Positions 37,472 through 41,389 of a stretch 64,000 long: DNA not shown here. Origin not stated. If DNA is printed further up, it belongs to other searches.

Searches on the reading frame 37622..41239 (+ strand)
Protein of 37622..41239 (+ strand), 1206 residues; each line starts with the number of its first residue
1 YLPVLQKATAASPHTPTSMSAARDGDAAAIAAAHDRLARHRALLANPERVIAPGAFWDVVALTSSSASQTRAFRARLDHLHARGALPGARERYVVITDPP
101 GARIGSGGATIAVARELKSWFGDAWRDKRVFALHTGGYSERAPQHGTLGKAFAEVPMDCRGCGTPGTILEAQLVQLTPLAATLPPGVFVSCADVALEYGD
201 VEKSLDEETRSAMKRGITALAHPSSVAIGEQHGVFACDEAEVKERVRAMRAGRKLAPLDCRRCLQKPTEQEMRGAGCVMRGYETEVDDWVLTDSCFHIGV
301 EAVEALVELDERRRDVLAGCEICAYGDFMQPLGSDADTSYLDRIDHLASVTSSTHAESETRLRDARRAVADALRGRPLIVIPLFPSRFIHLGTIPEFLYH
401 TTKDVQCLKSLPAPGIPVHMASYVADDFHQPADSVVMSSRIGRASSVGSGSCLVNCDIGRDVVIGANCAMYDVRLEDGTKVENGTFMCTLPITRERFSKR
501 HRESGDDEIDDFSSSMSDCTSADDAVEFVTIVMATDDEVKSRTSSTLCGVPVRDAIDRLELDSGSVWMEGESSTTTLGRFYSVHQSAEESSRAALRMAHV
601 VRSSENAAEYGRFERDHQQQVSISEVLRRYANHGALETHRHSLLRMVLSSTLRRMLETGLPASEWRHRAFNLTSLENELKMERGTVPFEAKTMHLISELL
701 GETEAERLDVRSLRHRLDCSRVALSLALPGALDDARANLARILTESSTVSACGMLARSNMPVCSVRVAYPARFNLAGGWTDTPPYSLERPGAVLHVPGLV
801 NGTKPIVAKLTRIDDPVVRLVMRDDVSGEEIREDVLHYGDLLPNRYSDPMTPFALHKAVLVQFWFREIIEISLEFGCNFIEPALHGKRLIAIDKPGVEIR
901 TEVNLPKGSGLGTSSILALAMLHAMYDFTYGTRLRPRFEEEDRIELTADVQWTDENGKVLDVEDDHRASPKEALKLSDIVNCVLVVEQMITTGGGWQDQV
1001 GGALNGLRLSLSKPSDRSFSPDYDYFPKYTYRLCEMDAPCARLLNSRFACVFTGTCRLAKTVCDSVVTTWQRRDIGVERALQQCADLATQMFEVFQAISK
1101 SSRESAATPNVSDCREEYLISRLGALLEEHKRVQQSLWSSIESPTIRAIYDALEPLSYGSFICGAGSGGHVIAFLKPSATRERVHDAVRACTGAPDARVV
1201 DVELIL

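Call 45: search_protein_families(library=pfam, proteins=[window:37622-41239:+], max_evalue=0.001)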
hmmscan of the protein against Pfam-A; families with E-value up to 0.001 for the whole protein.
window:37622-41239:+ (1206 aa): 4 families
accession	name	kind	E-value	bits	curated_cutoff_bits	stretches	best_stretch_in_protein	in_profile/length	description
PF07959.18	Fucose_pyrophosphorylase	-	5.8e-70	236.8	34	1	122-571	1-400/418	Fucose pyrophosphorylase domain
PF00288.32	GHMP_kinases_N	-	9.2e-09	35.9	22.3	1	893-934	15-54/87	GHMP kinases N terminal domain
PF08544.19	GHMP_kinases_C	-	3.4e-06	27.8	21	1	1139-1190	29-81/85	GHMP kinases C terminal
PF25084.1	LbH_EIF2B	-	7.8e-05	23.1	54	1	423-485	5-68/105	EIF2B subunit epsilon LbH domain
